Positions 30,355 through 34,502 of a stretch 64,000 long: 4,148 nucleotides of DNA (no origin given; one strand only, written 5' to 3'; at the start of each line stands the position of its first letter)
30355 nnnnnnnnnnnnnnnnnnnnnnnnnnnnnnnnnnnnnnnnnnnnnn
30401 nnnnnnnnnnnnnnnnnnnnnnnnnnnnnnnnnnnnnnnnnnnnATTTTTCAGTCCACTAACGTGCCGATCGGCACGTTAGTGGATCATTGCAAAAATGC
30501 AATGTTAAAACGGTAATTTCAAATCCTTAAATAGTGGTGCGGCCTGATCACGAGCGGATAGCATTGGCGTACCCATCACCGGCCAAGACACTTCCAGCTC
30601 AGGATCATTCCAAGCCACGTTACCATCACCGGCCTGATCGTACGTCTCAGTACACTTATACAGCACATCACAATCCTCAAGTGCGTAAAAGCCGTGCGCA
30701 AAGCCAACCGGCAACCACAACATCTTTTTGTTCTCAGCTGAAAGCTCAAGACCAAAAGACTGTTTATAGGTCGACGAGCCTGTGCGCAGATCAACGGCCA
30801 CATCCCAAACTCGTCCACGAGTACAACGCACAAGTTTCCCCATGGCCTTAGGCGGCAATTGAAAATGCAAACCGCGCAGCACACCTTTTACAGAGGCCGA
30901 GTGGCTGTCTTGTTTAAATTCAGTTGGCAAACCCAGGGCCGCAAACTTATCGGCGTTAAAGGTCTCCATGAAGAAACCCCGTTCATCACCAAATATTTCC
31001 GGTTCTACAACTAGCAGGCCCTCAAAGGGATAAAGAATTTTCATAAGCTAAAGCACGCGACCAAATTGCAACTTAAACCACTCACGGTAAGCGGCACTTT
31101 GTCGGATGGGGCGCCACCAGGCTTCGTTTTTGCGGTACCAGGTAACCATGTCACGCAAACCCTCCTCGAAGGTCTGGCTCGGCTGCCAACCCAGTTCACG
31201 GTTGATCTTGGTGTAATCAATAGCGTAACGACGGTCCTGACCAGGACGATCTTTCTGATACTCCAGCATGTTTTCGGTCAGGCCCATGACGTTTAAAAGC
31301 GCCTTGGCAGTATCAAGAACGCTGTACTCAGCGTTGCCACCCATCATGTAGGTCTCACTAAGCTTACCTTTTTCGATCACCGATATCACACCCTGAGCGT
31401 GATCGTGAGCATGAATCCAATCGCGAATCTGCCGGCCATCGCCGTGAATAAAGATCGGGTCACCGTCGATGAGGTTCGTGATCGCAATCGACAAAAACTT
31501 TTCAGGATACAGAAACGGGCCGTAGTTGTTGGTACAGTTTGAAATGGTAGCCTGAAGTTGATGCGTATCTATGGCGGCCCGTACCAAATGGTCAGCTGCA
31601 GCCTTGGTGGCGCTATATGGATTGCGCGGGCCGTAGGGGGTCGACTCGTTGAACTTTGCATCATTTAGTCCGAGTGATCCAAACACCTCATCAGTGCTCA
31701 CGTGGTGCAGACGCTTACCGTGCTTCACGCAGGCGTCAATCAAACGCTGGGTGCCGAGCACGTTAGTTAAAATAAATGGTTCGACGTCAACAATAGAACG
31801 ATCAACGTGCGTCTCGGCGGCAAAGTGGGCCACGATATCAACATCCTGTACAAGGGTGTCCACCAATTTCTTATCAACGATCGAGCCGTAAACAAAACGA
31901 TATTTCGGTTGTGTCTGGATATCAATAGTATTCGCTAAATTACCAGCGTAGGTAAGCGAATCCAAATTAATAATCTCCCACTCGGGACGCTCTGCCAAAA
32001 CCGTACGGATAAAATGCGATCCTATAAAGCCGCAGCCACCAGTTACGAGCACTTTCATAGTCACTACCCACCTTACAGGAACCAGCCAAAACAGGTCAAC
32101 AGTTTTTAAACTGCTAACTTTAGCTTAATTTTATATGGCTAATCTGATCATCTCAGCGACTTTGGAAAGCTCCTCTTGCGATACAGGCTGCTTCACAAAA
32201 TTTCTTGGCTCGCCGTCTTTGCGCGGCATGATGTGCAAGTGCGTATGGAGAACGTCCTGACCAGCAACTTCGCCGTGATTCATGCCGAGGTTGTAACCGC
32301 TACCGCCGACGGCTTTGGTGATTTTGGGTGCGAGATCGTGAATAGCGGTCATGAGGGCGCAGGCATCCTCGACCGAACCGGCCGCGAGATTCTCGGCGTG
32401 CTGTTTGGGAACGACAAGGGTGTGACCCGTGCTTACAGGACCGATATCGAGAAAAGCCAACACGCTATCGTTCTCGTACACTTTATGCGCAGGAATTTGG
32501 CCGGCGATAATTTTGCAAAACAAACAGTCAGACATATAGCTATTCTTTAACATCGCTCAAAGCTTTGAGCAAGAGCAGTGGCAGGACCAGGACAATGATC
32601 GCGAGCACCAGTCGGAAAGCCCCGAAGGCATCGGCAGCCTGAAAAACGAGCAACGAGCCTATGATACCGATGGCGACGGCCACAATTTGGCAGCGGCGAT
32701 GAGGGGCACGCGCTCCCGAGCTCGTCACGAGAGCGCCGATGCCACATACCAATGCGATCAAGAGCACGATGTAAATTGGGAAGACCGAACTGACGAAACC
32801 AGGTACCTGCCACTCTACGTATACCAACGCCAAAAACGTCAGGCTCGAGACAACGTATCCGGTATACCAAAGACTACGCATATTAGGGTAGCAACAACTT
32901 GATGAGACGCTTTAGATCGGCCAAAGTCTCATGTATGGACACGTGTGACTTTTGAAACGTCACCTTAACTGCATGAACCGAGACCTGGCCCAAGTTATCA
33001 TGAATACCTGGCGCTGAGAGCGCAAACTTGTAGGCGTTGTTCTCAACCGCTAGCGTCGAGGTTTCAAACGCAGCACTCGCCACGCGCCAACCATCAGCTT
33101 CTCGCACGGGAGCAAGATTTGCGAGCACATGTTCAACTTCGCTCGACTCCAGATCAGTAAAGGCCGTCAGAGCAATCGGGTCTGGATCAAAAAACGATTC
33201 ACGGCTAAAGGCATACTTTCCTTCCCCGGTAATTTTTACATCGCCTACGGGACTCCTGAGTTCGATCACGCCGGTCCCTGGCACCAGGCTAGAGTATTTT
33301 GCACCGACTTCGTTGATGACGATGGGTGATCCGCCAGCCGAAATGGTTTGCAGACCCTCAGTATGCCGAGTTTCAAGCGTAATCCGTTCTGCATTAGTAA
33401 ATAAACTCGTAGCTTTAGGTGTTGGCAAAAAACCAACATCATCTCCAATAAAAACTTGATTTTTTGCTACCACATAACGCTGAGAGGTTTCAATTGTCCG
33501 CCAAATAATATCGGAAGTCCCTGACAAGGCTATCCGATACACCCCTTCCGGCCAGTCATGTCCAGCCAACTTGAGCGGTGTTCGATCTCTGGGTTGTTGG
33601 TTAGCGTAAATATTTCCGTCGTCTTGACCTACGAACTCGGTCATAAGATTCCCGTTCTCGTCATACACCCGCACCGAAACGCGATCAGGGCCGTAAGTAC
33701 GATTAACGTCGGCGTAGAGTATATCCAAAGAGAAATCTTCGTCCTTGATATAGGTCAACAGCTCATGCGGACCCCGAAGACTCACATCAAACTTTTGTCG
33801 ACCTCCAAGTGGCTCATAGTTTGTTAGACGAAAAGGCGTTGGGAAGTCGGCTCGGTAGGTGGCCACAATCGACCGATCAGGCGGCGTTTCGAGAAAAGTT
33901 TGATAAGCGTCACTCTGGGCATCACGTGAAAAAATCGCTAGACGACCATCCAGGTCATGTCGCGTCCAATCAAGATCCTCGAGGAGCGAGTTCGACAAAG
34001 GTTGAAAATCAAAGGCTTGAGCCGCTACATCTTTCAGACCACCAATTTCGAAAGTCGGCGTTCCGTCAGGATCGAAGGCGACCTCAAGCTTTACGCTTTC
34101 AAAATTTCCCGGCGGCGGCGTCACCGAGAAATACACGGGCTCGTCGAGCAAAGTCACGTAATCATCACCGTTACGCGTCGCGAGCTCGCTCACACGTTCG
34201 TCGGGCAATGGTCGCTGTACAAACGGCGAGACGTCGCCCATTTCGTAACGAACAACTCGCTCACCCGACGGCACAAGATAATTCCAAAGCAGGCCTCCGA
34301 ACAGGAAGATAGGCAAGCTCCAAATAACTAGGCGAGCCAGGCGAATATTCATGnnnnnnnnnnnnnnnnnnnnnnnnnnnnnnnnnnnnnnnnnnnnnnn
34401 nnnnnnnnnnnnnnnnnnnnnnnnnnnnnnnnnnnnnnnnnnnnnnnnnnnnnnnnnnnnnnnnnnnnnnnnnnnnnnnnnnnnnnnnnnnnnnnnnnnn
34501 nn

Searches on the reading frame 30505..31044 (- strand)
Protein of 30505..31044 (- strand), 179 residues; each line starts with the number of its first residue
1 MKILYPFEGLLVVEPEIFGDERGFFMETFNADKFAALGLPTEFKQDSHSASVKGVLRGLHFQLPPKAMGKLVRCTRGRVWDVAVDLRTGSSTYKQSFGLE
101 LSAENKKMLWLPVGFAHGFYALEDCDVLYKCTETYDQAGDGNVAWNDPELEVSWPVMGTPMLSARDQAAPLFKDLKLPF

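Call 8: search_protein_families(library=pfam, proteins=[window:30505-31044:-], max_evalue=0.01)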
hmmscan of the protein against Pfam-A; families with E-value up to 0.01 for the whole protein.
window:30505-31044:- (179 aa): 1 family
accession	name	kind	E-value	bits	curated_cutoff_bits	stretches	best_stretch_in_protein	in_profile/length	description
PF00908.23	dTDP_sugar_isom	-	2.5e-67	226.2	27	1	7-174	4-168/168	dTDP-4-dehydrorhamnose 3,5-epimerase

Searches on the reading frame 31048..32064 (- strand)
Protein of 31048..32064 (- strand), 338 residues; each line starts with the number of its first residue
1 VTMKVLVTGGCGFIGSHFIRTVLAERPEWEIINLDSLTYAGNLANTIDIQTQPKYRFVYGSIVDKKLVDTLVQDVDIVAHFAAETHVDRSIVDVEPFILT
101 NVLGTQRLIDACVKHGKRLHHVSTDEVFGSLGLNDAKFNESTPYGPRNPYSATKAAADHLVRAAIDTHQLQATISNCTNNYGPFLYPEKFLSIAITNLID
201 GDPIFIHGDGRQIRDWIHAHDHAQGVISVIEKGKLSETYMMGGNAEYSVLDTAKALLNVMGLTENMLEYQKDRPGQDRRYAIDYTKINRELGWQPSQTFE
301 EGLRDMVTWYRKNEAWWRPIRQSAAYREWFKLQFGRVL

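Call 8: search_protein_families(library=pfam, proteins=[window:31048-32064:-], max_evalue=0.01)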
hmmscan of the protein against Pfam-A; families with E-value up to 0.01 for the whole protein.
window:31048-32064:- (338 aa): 7 families
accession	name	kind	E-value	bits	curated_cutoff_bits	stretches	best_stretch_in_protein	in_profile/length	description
PF16363.11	GDP_Man_Dehyd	-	1.1e-69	235.9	27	1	6-306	1-332/332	GDP-mannose 4,6 dehydratase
PF01370.27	Epimerase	-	4.3e-56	190.4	20.9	1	5-242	1-240/240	NAD dependent epimerase/dehydratase family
PF04321.23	RmlD_sub_bind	-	2e-20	73.5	27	1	3-307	1-282/287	RmlD substrate binding domain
PF01073.25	3Beta_HSD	-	2.3e-20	73.2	22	1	6-222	1-221/280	3-beta hydroxysteroid dehydrogenase/isomerase family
PF07993.18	NAD_binding_4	-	2.9e-18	66.4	20.1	1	65-182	79-209/258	Male sterility protein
PF02719.21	Polysacc_synt_2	-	1.2e-17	64.5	20.2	1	5-266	1-253/293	Polysaccharide biosynthesis protein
PF13460.12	NAD_binding_10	-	0.00019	21.8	27.2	1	9-163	1-133/184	NAD(P)H-binding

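Call 58: search_protein_families(library=ncbifam, proteins=[window:31048-32064:-], max_evalue=0.001)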
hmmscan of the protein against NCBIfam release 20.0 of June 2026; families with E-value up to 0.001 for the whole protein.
window:31048-32064:- (338 aa): 30 families (the best 25 are shown)
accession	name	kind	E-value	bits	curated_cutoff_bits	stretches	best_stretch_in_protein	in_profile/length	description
TIGR01181.1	dTDP_gluc_dehyt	equivalog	2e-125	418.1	365.1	1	4-320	1-321/321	dTDP-glucose 4,6-dehydratase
NF007490.0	PRK10084.1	subfamily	2.2e-90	303.2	649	1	3-331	1-354/361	dTDP-glucose 4,6-dehydratase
NF007582.0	PRK10217.1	equivalog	1.9e-87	293.7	698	1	4-325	3-346/355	dTDP-glucose 4,6-dehydratase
TIGR01179.1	galE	equivalog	4e-36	124.5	262.3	2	4-174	1-170/332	UDP-glucose 4-epimerase GalE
TIGR04180.1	EDH_00030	hypoth_equivalog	3.2e-35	121.6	475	1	5-296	1-295/297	NAD-dependent 4,6-dehydratase LegB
NF007956.0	PRK10675.1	subfamily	3.7e-24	85.5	394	2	3-161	1-160/338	UDP-glucose 4-epimerase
TIGR02197.1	heptose_epim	equivalog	2.4e-22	79.5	274.6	1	5-312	1-315/316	ADP-glyceromanno-heptose 6-epimerase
TIGR02622.1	CDP_4_6_dhtase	equivalog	5.8e-21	75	278.45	1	3-313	5-333/352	CDP-glucose 4,6-dehydratase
TIGR03466.1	HpnA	hypoth_equivalog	1e-18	67.4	367.65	1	3-244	1-231/327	hopanoid-associated sugar epimerase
NF008872.0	PRK11908.1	equivalog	7.1e-18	64.7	294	1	3-314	2-339/349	bifunctional UDP-4-keto-pentose/UDP-xylose synthase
NF052578.1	StrlDmthSdmBMthl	equivalog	2.9e-16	60.1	600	1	3-258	1-243/328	sterol demethylase protein SdmB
NF042422.1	oxyalk_red_OleD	equivalog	3.1e-16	59.7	580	1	3-168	1-157/329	2-alkyl-3-oxoalkanoate reductase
TIGR01746.1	Thioester-redct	subfamily_domain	2.1e-15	56.9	213.35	1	68-175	82-190/371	thioester reductase domain-containing protein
TIGR01214.1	rmlD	equivalog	6.3e-15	55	224.05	1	4-271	1-237/285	dTDP-4-dehydrorhamnose reductase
TIGR03589.1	PseB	equivalog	1.1e-14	54.2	407.75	1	4-130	6-131/324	UDP-N-acetylglucosamine 4,6-dehydratase (inverting)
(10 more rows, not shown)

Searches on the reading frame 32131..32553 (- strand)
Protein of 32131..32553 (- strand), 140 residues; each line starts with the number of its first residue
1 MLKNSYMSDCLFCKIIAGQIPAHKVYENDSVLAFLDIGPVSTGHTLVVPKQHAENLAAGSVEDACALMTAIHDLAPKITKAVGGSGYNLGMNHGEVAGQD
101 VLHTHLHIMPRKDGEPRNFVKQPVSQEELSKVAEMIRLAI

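Call 8: search_protein_families(library=pfam, proteins=[window:32131-32553:-], max_evalue=0.01)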
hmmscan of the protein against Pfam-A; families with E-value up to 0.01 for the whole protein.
window:32131-32553:- (140 aa): 2 families
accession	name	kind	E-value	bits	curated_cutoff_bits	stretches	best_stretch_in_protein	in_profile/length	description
PF01230.28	HIT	-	6e-24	85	21.5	1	18-113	2-97/98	HIT domain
PF11969.13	DcpS_C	-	7.5e-14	52.6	24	1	10-110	2-101/114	Scavenger mRNA decapping enzyme C-term binding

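Call 58: search_protein_families(library=ncbifam, proteins=[window:32131-32553:-], max_evalue=0.001)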
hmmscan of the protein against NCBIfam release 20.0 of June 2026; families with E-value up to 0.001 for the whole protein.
window:32131-32553:- (140 aa): 3 families
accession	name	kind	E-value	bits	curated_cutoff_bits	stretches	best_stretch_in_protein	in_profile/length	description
NF045834.1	M_plasma_HinT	exception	2.4e-28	99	130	1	11-111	1-101/102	histidine triad protein HinT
NF007965.0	PRK10687.1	equivalog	1.4e-14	54.2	206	1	9-110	4-106/119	purine nucleoside phosphoramidase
NF052622.1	ATPAdlTfActino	equivalog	6.8e-12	45.3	290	1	28-120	58-150/176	ATP adenylyltransferase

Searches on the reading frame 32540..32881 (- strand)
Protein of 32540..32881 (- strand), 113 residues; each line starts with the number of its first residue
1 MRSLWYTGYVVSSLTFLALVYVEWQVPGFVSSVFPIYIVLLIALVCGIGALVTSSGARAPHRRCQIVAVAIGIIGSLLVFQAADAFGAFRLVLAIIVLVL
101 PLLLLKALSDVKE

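Call 8: search_protein_families(library=pfam, proteins=[window:32540-32881:-], max_evalue=0.01)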
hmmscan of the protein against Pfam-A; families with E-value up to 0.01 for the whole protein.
window:32540-32881:- (113 aa): 0 families

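Call 58: search_protein_families(library=ncbifam, proteins=[window:32540-32881:-], max_evalue=0.001)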
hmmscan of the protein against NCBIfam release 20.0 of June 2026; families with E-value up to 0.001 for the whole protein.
window:32540-32881:- (113 aa): 0 families

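Call 64: search_protein_families(library=pfam, alignment_id=A3, max_evalue=1)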
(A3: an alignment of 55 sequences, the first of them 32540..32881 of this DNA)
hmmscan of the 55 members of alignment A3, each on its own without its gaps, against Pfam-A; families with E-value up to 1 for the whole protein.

A. member 1, window:32540-32881:- (113 aa): 2 families
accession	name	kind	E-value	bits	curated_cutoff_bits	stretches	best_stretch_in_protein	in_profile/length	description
PF20342.3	DUF6637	-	0.018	15.6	27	1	27-79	39-91/103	Family of unknown function (DUF6637)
PF13664.11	DUF4149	-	0.38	11.4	24.6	1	3-79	9-85/102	Domain of unknown function (DUF4149)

B. families by the number of members that match (of 55 scanned): 67 families (the first 25 are shown)
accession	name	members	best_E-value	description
PF09843.14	DUF2070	7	0.065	Predicted membrane protein (DUF2070)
PF11992.13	TgpA_N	3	0.23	TgpA N-terminal domain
PF25592.1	DUF7937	2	0.0025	Domain of unknown function (DUF7937)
PF22282.1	CydS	2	0.0035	CydS-like protein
PF24838.2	8xMP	2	0.0073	Octameric membrane protein family (8xMP)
PF01925.25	TauE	2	0.0086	Sulfite exporter TauE/SafE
PF20176.3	DUF6541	2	0.03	Family of unknown function (DUF6541)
PF14015.11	DUF4231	2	0.045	Protein of unknown function (DUF4231)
PF16079.10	Phage_holin_5_2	2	0.07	Phage holin family Hol44, in holin superfamily V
PF07019.17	EMC6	2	0.082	EMC6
PF06432.16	GPI2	2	0.094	Phosphatidylinositol N-acetylglucosaminyltransferase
PF13664.11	DUF4149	2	0.38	Domain of unknown function (DUF4149)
PF04018.18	VCA0040-like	1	0.0014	Undecaprenyl phosphate translocase-like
PF00420.29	Oxidored_q2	1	0.002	NADH-ubiquinone/plastoquinone oxidoreductase chain 4L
PF13886.12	TM7S3_TM198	1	0.0022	TM7S3/TM198-like domain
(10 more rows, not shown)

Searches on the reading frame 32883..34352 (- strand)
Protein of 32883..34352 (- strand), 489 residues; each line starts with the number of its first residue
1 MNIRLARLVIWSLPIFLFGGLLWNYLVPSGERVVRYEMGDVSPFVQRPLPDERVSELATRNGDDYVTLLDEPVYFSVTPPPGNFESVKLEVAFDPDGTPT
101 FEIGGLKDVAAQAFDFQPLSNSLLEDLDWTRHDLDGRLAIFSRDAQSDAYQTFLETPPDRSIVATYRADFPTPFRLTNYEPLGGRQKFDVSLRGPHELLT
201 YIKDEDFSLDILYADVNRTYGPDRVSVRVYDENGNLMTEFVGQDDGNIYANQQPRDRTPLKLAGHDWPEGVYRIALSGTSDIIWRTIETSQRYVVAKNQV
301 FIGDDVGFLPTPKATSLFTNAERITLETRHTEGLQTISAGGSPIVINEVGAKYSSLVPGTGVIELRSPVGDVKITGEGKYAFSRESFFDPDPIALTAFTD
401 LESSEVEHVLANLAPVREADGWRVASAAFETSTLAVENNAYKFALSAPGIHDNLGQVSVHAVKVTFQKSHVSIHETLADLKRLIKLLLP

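Call 8: search_protein_families(library=pfam, proteins=[window:32883-34352:-], max_evalue=0.01)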
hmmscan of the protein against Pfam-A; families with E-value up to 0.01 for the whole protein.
window:32883-34352:- (489 aa): 0 families

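Call 58: search_protein_families(library=ncbifam, proteins=[window:32883-34352:-], max_evalue=0.001)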
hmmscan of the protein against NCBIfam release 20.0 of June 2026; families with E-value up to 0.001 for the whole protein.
window:32883-34352:- (489 aa): 0 families

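Call 66: search_solved_structures(query=A4, max_evalue=10)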
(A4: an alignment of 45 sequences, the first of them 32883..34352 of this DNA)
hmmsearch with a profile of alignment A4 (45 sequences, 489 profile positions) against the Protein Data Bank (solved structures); distinct sequences matched with E-value up to 10: 3.
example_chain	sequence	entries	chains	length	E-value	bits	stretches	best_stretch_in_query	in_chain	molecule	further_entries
1ze3_D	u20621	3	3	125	0.82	11.1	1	265-352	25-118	Outer membrane usher protein fimD | Outer membrane usher protein FimD, N-terminal domain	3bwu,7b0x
1zdx_A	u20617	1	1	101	0.96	10.9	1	266-352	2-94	Outer membrane usher protein fimD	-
1zdv_A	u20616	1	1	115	1.3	10.4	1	266-352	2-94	Outer membrane usher protein fimD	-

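Call 67: search_protein_families(library=pfam, alignment_id=A4, max_evalue=0.1)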
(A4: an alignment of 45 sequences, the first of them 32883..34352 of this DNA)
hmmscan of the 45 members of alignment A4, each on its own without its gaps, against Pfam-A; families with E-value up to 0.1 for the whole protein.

A. member 1, window:32883-34352:- (489 aa): 0 families

B. families by the number of members that match (of 45 scanned): 15 families
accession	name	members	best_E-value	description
PF16967.11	TcfC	3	0.0021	E-set like domain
PF11589.14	DUF3244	2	0.001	Domain of unknown function (DUF3244)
PF24170.1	Fn3-II_PB4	2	0.023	Straight fiber protein PB4 second Fn3-like domain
PF22707.2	S1CSD-TOTE-2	2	0.027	S1/CSD-like domain 2 of the TOTE conflict systems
PF18962.6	Por_Secre_tail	2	0.036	Secretion system C-terminal sorting domain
PF06905.18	FAIM1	1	0.00039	Fas apoptotic inhibitory molecule (FAIM1)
PF21413.3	SHQ1-like_CS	1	0.0042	SHQ1-like, CS domain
PF19076.6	CshA_repeat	1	0.034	Surface adhesin CshA repetitive domain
PF09765.14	FANCL_d1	1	0.036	FANCL UBC-like domain 1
PF13585.12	CHU_C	1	0.047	CHU_C Type IX secretion signal domain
PF16460.11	Phage_TTP_11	1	0.051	Phage tail tube, TTP, lambda-like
PF20623.4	Sgo0707_N2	1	0.055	Sgo0707 N2 domain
PF24269.1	DUF7467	1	0.058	Domain of unknown function (DUF7467)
PF12754.13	Get5_N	1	0.062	Get5, N-terminal domain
PF18167.6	Sa_NUDIX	1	0.083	SMODS-associated NUDIX domain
